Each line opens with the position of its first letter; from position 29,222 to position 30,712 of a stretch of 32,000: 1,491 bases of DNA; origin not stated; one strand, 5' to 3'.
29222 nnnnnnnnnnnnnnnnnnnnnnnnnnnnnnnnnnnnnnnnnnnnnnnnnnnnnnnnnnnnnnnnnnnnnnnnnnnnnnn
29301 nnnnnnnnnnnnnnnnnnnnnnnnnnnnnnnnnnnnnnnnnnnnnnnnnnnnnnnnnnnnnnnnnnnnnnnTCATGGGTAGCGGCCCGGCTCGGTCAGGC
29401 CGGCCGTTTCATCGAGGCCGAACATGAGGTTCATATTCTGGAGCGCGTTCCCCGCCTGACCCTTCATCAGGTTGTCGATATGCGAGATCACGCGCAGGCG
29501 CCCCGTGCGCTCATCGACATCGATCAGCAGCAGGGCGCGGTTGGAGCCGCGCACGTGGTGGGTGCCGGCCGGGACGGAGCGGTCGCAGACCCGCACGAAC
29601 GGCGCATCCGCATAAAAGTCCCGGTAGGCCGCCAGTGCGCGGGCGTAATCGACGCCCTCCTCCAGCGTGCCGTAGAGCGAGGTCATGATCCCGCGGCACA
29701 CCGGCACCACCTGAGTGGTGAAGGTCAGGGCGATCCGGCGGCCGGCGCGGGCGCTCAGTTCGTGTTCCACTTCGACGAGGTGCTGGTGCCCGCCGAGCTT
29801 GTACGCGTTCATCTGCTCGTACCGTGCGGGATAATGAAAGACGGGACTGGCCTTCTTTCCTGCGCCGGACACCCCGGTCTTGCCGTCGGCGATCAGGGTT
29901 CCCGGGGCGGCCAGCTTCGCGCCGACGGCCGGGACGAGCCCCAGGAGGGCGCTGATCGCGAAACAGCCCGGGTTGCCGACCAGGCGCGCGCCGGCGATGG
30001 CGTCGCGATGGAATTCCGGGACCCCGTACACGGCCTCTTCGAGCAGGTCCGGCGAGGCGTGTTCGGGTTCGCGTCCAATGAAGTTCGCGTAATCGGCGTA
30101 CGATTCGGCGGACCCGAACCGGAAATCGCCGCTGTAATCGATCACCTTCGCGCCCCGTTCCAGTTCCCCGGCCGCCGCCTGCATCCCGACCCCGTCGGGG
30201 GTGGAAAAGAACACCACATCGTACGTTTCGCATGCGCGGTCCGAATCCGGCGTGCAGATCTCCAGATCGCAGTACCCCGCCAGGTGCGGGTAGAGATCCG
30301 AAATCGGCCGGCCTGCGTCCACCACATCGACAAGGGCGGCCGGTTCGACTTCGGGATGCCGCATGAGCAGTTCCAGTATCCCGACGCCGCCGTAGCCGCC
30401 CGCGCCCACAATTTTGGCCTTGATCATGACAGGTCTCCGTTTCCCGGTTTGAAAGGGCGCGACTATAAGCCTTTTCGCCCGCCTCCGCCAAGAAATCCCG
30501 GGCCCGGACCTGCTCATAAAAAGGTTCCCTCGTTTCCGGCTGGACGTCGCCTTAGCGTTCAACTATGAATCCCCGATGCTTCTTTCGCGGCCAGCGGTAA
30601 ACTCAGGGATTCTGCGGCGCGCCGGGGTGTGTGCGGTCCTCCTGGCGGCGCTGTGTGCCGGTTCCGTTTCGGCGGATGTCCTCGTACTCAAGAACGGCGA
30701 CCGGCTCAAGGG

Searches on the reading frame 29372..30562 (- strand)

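Call 10: search_protein_families(library=pfam, proteins=[window:29372-30562:-])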
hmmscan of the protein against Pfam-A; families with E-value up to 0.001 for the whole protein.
window:29372-30562:- (396 aa): 3 families
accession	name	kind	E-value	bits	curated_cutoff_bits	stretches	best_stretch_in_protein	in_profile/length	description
PF22698.1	Semialdhyde_dhC_1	-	3.8e-46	157.4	27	1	200-364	1-165/165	Semialdehyde dehydrogenase, dimerisation domain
PF01118.30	Semialdhyde_dh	-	3.9e-24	85.8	26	1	49-191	2-120/121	Semialdehyde dehydrogenase, NAD binding domain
PF02774.23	Semialdhyde_dhC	-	5.3e-14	53.2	26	1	211-367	3-184/184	Semialdehyde dehydrogenase, dimerisation domain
